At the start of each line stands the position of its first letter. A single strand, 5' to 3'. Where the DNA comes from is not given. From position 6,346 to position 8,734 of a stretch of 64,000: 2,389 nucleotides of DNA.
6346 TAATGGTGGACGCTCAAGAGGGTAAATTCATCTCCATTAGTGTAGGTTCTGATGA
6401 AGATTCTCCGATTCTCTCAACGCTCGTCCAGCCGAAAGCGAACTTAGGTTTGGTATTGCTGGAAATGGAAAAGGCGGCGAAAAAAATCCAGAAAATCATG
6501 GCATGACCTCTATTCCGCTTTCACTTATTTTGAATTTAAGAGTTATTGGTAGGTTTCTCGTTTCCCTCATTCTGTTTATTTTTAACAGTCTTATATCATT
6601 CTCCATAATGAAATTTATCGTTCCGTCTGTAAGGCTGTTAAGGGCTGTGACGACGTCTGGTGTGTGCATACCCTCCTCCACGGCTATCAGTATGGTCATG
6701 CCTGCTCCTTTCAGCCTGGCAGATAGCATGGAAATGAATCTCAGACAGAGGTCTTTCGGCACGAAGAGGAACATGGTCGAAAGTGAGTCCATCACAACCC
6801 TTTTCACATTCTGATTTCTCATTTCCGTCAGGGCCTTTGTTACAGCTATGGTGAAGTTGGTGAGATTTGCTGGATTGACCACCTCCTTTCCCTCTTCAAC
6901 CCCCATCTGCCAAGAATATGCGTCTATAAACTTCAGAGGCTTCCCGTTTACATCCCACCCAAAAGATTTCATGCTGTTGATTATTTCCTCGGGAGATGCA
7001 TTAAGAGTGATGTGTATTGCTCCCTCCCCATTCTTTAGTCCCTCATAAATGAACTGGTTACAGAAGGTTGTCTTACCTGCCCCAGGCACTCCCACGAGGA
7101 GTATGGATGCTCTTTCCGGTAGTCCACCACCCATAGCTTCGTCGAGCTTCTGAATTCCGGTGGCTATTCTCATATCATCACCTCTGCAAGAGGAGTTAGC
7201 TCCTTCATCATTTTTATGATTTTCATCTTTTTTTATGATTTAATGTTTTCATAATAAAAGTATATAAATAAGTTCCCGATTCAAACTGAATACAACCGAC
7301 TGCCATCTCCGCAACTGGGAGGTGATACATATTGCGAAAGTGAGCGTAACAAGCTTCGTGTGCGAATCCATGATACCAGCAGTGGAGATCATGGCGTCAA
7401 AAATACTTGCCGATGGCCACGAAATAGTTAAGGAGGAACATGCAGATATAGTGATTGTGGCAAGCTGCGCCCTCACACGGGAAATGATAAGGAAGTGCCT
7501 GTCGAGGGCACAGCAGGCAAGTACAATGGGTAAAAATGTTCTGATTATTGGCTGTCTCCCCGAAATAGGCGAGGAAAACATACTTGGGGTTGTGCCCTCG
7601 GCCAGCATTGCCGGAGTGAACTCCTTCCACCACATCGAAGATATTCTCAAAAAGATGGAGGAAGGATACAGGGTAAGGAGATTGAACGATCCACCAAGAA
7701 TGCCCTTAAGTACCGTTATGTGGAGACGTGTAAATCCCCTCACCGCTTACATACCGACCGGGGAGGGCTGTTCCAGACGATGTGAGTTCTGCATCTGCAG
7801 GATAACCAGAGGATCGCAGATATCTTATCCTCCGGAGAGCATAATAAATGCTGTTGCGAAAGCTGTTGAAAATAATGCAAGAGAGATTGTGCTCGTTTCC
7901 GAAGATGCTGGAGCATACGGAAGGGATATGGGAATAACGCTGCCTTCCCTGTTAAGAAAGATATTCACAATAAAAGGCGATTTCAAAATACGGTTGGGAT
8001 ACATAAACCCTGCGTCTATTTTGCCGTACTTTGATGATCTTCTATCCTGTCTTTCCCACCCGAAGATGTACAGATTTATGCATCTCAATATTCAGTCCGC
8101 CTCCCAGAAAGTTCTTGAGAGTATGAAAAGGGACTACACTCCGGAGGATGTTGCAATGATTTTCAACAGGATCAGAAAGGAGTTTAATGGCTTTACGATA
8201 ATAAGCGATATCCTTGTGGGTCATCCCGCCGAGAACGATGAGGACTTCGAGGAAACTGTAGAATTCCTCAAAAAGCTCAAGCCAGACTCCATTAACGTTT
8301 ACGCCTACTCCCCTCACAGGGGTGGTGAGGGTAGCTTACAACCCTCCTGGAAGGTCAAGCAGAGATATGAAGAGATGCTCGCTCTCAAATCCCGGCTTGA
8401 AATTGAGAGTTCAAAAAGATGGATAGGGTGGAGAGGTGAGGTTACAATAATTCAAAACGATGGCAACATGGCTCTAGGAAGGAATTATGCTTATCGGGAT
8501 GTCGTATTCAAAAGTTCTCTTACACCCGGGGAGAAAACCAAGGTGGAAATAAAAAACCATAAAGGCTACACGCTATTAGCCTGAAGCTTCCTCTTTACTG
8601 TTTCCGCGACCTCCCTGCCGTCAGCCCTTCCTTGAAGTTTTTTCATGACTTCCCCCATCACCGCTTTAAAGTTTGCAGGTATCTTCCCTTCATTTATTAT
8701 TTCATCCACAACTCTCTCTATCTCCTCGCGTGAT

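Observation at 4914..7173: Pseudo-KaiC::MglA-like GTPase fusion with a Roadblock/LC7 partner and a convergent intact KaiC-like ATPase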

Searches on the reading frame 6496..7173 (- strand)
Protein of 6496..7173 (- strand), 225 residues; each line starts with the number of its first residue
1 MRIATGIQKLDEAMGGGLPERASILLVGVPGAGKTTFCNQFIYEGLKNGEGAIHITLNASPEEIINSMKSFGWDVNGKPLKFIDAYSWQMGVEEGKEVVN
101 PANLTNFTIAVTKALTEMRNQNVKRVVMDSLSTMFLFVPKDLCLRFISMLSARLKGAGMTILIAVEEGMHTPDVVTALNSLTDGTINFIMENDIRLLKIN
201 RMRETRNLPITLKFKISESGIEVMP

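Call 3: search_protein_families(library=pfam, proteins=[window:6496-7173:-], max_evalue=0.01)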
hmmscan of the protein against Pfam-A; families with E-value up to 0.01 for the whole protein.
window:6496-7173:- (225 aa): 12 families
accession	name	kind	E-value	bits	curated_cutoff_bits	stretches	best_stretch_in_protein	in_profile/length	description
PF06745.19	ATPase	-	1.8e-37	129.4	26.6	1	4-225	2-228/231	KaiC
PF24336.1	DUF7504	-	5.9e-09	37.1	27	1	96-187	82-178/179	Family of unknown function (DUF7504)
PF05625.17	PAXNEB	-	5.3e-06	26.2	28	0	84-187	168-271/366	PAXNEB protein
PF03796.21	DnaB_C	-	5.4e-05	23.1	27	1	3-134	2-141/255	DnaB-like helicase C terminal domain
PF13479.12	AAA_24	-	0.00043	20.6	27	1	22-143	3-85/195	AAA domain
PF20720.3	nSTAND3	-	0.00064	19.9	27.2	1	20-66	16-59/155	Novel STAND NTPase 3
PF13481.12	AAA_25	-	0.0015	18.6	27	1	6-42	18-54/195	AAA domain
PF13401.12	AAA_22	-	0.0019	18.9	27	1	21-60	5-44/130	AAA domain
PF23442.1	DUF7125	-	0.0067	16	29.1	0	2-68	3-64/207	Family of unknown function (DUF7125)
PF13238.12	AAA_18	-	0.0068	17.3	29.4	0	24-40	1-17/128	AAA domain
PF19975.5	DO-GTPase1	-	0.0086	15.8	27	0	25-65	1-40/271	Double-GTPase 1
PF00005.33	ABC_tran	-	0.0089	17.1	25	0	19-66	9-52/137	ABC transporter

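Call 4: search_protein_families(library=ncbifam, proteins=[window:6496-7173:-], max_evalue=0.01)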
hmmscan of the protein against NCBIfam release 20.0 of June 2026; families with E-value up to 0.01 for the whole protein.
window:6496-7173:- (225 aa): 19 families
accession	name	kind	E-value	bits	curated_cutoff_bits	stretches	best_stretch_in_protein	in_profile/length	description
TIGR03877.1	thermo_KaiC_1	hypoth_equivalog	7.1e-32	110.8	307.25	1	2-224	3-233/238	KaiC domain-containing protein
TIGR03880.1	KaiC_arch_3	hypoth_equivalog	8.1e-26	90.9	249.45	1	6-221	1-215/224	KaiC domain-containing protein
NF006799.0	PRK09302.1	equivalog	1.3e-24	86.7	408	1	2-225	12-240/515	circadian clock protein KaiC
TIGR03881.1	KaiC_arch_4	hypoth_equivalog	2.2e-24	86.4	247.8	1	2-209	2-213/231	KaiC domain-containing protein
TIGR02655.1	circ_KaiC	equivalog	5.2e-19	68.3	546.25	1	2-225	2-230/484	circadian clock protein KaiC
NF004723.0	PRK06067.1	subfamily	1.5e-18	67.2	194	1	3-225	16-237/243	flagellar accessory protein FlaH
NF052589.1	ArlH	equivalog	7.6e-16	58.5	215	1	8-191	7-185/229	archaellum protein ArlH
NF006320.0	PRK08533.1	equivalog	2.5e-08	33.8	215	1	8-98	11-105/230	flagellar accessory protein FlaH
TIGR03878.1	thermo_KaiC_2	hypoth_equivalog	6.4e-07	28.9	232.2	1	14-135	29-144/259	KaiC domain-containing protein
TIGR02236.1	recomb_radA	equivalog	1.8e-05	24.3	361.15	1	2-42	77-117/311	DNA repair and recombination protein RadA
NF003301.0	PRK04301.1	equivalog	1.9e-05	24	259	1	2-43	82-123/316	DNA repair and recombination protein RadA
TIGR00416.1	sms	equivalog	3.3e-05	22.8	403.05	1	2-100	75-150/454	DNA repair protein RadA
TIGR02237.1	recomb_radB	equivalog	6.5e-05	22.9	172.4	1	10-137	1-112/210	DNA repair and recombination protein RadB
TIGR03600.1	phage_DnaB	exception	0.00012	21.2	498.65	1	3-76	177-250/421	phage replicative helicase, DnaB family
NF004629.0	PRK05973.1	equivalog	0.00023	20.3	156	1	24-77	67-120/237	DNA helicase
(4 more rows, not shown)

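Call 33: search_solved_structures(query=window:6496-7173:-, max_evalue=0.00001, show_alignments=2)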
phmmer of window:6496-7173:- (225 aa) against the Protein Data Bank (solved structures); distinct sequences matched with E-value up to 0.00001: 49.
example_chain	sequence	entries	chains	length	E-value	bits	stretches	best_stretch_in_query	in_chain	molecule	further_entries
8zn5_B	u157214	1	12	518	3e-33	118.3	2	2-168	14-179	KaiC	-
8zn6_F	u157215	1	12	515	2e-30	109.1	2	2-225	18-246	KaiC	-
4ijm_A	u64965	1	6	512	4.1e-28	101.5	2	3-225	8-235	Circadian clock protein kinase KaiC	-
7dyk_A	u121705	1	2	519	5.2e-28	101.1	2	3-225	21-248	Circadian clock protein kinase KaiC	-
8wve_A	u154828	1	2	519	6.5e-28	100.8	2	3-225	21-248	Circadian clock oscillator protein KaiC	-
3jzm_A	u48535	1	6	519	6.6e-28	100.8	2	3-225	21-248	Circadian clock protein kinase kaiC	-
1u9i_A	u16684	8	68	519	6.6e-28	100.8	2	3-225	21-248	KaiC | Circadian clock protein kinase kaiC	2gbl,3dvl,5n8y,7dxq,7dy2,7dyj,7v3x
3k09_A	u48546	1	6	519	6.6e-28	100.8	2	3-225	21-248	Circadian clock protein kinase kaiC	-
1tf7_A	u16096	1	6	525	6.9e-28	100.7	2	3-225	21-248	KaiC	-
7x1z_A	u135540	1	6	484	7.1e-28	100.7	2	3-225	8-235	Circadian clock oscillator protein KaiC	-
7x1y_A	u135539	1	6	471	7.2e-28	100.7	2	3-225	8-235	Circadian clock oscillator protein KaiC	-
7s65_A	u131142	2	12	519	8e-28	100.6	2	3-225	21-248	Circadian clock protein kinase KaiC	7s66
7dyi_A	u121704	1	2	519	8e-28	100.6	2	3-225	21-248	Circadian clock protein kinase KaiC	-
7wdc_A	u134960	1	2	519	9e-28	100.4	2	3-225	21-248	Circadian clock protein kinase KaiC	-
3s1a_A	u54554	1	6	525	9.9e-28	100.2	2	3-225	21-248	Circadian clock protein kinase kaiC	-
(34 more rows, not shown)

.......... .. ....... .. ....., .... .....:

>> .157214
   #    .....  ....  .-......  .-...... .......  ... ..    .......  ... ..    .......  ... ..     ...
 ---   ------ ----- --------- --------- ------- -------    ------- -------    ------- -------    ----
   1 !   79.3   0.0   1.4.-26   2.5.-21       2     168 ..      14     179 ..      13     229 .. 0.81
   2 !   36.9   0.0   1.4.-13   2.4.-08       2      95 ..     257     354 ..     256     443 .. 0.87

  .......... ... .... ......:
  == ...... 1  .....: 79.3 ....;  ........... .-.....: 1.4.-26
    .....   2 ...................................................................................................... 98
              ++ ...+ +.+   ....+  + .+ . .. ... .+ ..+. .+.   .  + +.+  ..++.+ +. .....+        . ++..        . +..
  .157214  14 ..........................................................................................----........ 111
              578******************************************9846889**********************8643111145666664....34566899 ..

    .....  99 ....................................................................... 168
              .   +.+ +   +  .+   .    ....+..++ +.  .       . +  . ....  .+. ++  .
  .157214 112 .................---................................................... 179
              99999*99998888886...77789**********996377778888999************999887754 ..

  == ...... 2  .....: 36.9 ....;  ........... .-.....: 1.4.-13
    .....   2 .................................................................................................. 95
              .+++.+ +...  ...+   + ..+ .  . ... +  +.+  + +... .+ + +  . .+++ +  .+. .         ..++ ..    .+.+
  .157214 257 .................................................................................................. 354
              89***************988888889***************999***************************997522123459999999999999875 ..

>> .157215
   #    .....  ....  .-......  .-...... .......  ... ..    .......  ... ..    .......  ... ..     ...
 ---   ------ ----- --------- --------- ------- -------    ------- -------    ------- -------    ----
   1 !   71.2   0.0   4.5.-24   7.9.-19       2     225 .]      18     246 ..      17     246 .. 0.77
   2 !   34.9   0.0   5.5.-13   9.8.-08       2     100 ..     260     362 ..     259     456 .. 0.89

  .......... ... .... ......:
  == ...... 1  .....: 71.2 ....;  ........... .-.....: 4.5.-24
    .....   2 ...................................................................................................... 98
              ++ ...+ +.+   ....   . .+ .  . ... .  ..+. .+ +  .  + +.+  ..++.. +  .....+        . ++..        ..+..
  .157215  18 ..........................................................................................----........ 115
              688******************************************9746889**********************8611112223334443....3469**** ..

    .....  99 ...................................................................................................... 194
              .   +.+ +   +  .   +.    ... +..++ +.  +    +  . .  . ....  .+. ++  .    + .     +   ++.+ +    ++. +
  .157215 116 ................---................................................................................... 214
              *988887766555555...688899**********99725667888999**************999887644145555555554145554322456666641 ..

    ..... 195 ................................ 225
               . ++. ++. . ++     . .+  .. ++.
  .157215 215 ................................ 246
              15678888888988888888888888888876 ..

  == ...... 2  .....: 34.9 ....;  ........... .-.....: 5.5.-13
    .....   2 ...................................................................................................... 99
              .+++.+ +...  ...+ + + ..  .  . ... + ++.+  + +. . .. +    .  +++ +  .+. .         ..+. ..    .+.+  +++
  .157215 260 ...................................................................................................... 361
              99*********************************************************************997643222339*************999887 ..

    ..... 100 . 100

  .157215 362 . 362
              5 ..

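Call 77: search_protein_families(library=padloc, proteins=[window:6496-7173:-], max_evalue=0.01)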
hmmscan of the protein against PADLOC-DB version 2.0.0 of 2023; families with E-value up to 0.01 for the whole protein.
window:6496-7173:- (225 aa): 1 family
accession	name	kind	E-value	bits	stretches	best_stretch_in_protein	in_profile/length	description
PDLC04140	mad8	-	7.7e-07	26.9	1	17-73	23-76/314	mads_8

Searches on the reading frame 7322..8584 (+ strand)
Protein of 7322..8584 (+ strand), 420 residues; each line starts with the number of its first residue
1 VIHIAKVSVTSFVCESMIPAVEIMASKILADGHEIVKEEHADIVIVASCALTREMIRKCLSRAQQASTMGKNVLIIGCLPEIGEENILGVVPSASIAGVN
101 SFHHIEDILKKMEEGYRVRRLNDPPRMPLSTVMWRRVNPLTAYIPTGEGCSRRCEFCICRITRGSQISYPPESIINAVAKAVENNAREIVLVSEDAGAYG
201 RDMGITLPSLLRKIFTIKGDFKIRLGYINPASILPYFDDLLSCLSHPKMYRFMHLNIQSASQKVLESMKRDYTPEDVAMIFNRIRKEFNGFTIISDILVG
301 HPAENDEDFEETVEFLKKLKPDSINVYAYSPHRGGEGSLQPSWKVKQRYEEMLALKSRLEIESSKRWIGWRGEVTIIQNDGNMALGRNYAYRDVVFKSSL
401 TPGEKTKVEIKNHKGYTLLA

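Call 3: search_protein_families(library=pfam, proteins=[window:7322-8584:+], max_evalue=0.01)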
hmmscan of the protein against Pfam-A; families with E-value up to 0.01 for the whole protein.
window:7322-8584:+ (420 aa): 2 families
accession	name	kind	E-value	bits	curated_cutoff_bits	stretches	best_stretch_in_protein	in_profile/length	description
PF04055.27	Radical_SAM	-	4.7e-20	72.8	29.5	1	144-316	1-166/166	Radical SAM superfamily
PF00919.26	UPF0004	-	4.2e-09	36.8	27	1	6-92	1-91/98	Uncharacterized protein family UPF0004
